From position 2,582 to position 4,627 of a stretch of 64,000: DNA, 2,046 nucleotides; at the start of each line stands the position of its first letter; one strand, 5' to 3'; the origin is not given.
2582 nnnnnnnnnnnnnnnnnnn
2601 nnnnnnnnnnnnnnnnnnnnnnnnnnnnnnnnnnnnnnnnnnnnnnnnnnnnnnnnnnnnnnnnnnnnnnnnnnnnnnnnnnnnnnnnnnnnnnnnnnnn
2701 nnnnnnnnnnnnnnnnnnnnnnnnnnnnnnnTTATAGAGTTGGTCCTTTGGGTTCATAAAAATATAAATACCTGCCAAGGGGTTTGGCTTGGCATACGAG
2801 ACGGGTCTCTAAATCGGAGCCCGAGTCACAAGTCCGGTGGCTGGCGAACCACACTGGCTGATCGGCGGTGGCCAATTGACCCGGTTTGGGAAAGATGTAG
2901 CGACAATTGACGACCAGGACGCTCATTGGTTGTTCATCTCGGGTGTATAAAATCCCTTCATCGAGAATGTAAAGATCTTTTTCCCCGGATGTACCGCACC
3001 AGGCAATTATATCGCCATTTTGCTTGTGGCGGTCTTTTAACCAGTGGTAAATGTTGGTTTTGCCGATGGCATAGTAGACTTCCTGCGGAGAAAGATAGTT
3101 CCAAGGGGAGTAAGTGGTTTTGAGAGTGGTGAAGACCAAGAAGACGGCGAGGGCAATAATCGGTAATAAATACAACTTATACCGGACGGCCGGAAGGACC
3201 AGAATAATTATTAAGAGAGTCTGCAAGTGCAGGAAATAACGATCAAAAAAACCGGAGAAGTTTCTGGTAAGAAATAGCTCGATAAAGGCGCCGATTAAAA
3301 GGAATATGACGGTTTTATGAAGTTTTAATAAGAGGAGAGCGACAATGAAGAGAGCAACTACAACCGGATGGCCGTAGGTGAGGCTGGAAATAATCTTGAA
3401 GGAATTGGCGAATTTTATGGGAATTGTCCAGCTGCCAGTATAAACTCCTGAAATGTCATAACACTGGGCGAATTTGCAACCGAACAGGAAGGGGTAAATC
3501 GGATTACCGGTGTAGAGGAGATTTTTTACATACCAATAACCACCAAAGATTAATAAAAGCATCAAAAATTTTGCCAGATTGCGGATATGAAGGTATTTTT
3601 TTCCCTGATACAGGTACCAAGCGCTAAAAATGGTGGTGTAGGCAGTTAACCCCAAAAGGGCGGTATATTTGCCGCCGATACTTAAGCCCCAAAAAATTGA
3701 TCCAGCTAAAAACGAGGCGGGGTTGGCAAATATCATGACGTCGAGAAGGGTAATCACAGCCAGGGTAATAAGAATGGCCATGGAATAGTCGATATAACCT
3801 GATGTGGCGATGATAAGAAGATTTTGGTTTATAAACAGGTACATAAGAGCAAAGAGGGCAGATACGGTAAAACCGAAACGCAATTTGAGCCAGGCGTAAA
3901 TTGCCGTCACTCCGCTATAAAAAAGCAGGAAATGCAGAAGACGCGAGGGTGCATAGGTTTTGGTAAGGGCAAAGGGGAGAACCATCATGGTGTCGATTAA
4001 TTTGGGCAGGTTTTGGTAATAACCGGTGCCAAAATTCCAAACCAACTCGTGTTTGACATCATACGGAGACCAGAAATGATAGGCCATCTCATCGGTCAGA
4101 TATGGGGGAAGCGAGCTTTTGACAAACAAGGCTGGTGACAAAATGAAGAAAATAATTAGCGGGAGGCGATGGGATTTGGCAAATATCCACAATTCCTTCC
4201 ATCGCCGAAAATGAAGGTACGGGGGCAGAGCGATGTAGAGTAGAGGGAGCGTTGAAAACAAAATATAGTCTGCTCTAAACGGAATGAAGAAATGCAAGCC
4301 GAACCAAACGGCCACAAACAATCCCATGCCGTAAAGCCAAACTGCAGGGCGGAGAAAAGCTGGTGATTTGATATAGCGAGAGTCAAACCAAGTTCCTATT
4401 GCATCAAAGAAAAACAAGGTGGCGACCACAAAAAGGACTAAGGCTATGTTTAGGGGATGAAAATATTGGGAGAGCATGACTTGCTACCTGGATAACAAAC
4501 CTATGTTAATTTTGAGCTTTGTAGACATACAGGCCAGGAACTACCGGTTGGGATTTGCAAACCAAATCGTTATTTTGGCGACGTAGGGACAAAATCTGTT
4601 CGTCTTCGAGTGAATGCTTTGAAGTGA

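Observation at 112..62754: ~60-kb near-unidirectional glycan-assembly super-locus with pervasive start/stop overlaps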

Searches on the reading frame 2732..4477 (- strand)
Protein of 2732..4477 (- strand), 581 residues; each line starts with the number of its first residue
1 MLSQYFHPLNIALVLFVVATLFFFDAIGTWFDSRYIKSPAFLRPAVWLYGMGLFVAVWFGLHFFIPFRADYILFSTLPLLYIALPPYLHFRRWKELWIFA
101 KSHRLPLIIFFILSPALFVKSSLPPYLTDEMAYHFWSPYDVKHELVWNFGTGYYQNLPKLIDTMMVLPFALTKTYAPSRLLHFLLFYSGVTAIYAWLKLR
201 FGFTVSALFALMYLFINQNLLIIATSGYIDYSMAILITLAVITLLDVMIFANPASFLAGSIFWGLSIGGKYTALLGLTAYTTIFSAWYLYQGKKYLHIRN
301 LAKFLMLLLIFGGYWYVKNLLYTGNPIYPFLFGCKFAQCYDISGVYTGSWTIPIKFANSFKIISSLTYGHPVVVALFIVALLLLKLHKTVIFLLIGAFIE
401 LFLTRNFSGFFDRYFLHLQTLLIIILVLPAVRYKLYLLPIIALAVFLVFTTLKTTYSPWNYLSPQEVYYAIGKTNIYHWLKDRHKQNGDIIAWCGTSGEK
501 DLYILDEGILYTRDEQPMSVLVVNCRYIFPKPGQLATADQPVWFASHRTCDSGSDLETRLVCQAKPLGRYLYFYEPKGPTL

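Call 4: search_protein_families(library=pfam, proteins=[window:2735-4477:-])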
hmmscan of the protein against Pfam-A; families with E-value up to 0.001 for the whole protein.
window:2735-4477:- (581 aa): 0 families

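Call 16: find_encoding_contigs(protein=window:2732-4477:-, flank=10000, max_places=4)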
Protein window:2732-4477:- (581 aa): 18 contigs read that carry it; 4 places shown.
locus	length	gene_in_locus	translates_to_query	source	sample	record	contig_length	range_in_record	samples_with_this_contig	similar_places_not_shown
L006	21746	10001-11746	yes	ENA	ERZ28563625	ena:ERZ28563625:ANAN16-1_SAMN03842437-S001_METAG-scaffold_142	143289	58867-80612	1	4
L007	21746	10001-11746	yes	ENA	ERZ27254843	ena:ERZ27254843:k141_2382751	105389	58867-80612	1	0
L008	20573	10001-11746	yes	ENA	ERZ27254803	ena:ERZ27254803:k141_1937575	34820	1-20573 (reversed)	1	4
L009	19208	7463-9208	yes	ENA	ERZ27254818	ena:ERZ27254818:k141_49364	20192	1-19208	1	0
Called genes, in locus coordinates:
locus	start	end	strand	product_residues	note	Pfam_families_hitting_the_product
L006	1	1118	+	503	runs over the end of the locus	-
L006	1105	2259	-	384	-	PF00535:Glycos_transf_2, PF10111:Glyco_tranf_2_2 (weak)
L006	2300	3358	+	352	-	PF00535:Glycos_transf_2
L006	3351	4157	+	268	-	PF05575:V_cholerae_RfbT, PF05050:Methyltransf_21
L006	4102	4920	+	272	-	PF13641:Glyco_tranf_2_3, PF00535:Glycos_transf_2, PF10111:Glyco_tranf_2_2 (weak)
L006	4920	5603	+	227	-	-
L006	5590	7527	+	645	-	PF13231:PMT_2 (weak)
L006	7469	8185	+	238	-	PF05175:MTS (weak), PF13489:Methyltransf_23, PF08241:Methyltransf_11, PF08242:Methyltransf_12, PF13649:Methyltransf_25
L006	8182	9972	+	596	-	-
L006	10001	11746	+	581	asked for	-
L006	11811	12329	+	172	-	PF00132:Hexapep, PF14602:Hexapep_2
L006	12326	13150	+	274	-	PF01061:ABC2_membrane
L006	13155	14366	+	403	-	PF00005:ABC_tran, PF13304:AAA_21 (faint), PF14524:Wzt_C (weak)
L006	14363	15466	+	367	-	PF05711:TylF, PF13578:Methyltransf_24 (weak)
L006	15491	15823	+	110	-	PF01050:MannoseP_isomer, PF02311:AraC_binding (weak), PF07883:Cupin_2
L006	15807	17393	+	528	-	-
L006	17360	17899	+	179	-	-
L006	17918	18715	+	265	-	PF03009:GDPD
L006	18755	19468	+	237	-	-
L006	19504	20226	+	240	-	PF00483:NTP_transferase (faint)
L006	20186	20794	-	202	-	-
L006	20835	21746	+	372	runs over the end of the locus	PF00465:Fe-ADH, PF13685:Fe-ADH_2 (weak), PF25137:ADH_Fe_C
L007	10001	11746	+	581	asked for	-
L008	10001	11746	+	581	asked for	-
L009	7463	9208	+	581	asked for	-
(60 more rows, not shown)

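Call 25: search_protein_families(library=pfam, max_evalue=5, proteins=[window:2735-4477:-])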
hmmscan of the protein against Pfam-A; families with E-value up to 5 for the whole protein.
window:2735-4477:- (581 aa): 0 families

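Call 26: search_protein_families(library=ncbifam, max_evalue=0.01, proteins=[window:2735-4477:-])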
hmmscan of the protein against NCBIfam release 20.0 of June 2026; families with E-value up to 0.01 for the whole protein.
window:2735-4477:- (581 aa): 0 families

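Call 64: search_protein_representatives(protein=window:2735-4477:-)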
Query: 581 residues. Proteins with E-value up to 0.001 (for the whole library): 558; up to 1e-10: 138; up to 1e-30: 90. The best 150 are listed.
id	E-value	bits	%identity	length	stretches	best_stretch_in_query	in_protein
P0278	1.1e-143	496.5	46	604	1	2-576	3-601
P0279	2.2e-142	492.3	51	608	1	1-525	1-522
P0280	4.7e-138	477.9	47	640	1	1-529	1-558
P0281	2.0e-136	472.6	44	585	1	1-577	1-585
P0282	2.8e-121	422.5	43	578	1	1-575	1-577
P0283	3.1e-99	349.7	40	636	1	2-528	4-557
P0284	2.8e-91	323.4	37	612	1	2-552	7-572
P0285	1.1e-80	288.5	35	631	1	1-511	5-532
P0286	9.1e-80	285.4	36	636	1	2-531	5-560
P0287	9.7e-80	285.3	34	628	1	3-527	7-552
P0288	3.0e-79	283.7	36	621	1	3-504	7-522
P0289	8.1e-77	275.7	35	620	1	2-529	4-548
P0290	7.0e-75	269.3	40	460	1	2-431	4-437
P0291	4.0e-74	266.8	37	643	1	2-528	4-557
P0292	1.0e-73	265.4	34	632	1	2-537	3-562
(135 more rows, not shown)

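Call 66: search_protein_families(library=pfam, alignment_id=A3, max_evalue=0.001)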
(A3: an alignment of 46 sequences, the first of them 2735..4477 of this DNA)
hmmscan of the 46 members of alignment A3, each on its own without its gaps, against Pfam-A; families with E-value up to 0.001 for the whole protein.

A. member 1, window:2735-4477:- (581 aa): 0 families

B. families by the number of members that match (of 46 scanned): 2 families
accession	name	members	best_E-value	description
PF13231.12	PMT_2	14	8.9e-07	Dolichyl-phosphate-mannose-protein mannosyltransferase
PF09594.16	GT87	2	4.1e-06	Glycosyltransferase family 87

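Call 91: search_protein_families(library=pfam, max_evalue=1, proteins=[L006:15807-17390:+, L006:17360-17896:+, L006:18755-19465:+, L006:19504-20223:+])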
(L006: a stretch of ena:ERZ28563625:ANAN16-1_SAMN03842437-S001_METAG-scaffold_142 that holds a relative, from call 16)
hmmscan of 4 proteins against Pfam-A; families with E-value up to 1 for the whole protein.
L006:15807-17390:+ (528 aa): 2 families
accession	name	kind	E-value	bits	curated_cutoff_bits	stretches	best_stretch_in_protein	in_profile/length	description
PF01636.29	APH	-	0.0078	16.4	23.2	1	386-431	167-209/239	Phosphotransferase enzyme family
PF19974.5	TCAD9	-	0.031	13.9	40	1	348-437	258-343/429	Ternary complex associated domain 9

L006:17360-17896:+ (179 aa): 1 family
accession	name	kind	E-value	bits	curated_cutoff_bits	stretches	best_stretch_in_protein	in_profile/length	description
PF08282.18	Hydrolase_3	-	0.0018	18.5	20.9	1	96-150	200-253/255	haloacid dehalogenase-like hydrolase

L006:18755-19465:+ (237 aa): 0 families

L006:19504-20223:+ (240 aa): 3 families
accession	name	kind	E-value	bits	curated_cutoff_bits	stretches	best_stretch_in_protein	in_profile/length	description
PF00483.29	NTP_transferase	-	9.1e-06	25.9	21.2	1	4-67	2-69/245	Nucleotidyl transferase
PF12804.13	NTP_transf_3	-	0.0004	21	27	1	5-88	2-76/160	MobA-like NTP transferase domain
PF01128.25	IspD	-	0.2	11.9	27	1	4-48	3-46/221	2-C-methyl-D-erythritol 4-phosphate cytidylyltransferase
